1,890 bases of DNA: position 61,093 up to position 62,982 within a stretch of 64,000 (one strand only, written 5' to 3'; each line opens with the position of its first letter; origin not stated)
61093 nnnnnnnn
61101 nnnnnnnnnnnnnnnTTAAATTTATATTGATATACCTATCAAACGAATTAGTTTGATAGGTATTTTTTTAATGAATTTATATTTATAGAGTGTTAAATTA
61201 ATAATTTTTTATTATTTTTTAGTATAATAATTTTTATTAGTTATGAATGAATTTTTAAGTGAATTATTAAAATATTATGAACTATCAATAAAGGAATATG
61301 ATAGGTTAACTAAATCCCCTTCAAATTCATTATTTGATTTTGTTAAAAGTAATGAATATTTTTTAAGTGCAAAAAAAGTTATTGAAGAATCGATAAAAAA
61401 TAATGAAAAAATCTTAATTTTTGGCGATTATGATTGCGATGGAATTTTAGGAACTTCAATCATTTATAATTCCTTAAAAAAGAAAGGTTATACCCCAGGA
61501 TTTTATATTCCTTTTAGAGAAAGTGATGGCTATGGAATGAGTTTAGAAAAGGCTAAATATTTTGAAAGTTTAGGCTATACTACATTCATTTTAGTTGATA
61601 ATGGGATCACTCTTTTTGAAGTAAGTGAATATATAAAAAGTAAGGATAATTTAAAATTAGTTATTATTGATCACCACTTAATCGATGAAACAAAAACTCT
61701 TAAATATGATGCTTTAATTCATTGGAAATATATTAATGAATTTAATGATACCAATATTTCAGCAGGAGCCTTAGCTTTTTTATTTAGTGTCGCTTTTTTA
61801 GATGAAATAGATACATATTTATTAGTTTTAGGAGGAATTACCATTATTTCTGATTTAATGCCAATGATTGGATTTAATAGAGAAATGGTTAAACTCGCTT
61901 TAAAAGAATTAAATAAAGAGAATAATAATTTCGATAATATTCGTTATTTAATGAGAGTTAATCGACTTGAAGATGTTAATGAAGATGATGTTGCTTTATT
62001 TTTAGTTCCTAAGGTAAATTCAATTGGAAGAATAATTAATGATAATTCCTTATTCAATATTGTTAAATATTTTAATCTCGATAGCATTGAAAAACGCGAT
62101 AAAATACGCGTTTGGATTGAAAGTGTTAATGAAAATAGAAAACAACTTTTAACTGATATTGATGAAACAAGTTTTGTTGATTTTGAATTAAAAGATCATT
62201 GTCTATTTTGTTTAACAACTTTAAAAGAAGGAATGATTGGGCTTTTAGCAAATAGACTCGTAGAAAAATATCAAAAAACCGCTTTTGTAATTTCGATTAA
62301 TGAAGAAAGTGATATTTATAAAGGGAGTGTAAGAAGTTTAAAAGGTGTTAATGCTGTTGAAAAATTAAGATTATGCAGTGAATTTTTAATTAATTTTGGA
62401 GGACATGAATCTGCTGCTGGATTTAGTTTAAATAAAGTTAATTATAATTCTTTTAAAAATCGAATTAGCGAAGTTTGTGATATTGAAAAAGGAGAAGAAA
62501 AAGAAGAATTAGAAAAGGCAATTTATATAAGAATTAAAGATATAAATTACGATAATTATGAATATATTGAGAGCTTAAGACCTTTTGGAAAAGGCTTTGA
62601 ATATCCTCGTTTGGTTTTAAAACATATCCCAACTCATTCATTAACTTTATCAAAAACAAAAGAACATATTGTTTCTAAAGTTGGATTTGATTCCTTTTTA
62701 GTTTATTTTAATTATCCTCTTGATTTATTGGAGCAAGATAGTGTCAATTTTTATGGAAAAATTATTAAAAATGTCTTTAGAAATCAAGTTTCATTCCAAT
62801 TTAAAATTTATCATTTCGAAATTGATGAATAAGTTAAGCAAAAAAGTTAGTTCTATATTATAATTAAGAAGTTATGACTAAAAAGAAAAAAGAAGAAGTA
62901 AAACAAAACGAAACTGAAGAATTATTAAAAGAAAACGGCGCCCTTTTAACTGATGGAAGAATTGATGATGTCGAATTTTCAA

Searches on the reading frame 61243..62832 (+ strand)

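Call 63: search_protein_families(library=pfam, proteins=[window:61243-62832:+], max_evalue=0.00001)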
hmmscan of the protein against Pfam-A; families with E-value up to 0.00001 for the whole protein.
window:61243-62832:+ (529 aa): 3 families
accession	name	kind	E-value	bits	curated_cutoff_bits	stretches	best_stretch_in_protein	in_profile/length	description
PF01368.27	DHH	-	1.7e-13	51.3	28.1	1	56-163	1-88/125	DHH family, N-terminal domain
PF02272.25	DHHA1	-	1.6e-11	45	25.9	1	328-411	14-99/102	DHHA1 domain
PF17768.7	RecJ_OB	-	1.9e-09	38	27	1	429-523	5-106/107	RecJ OB domain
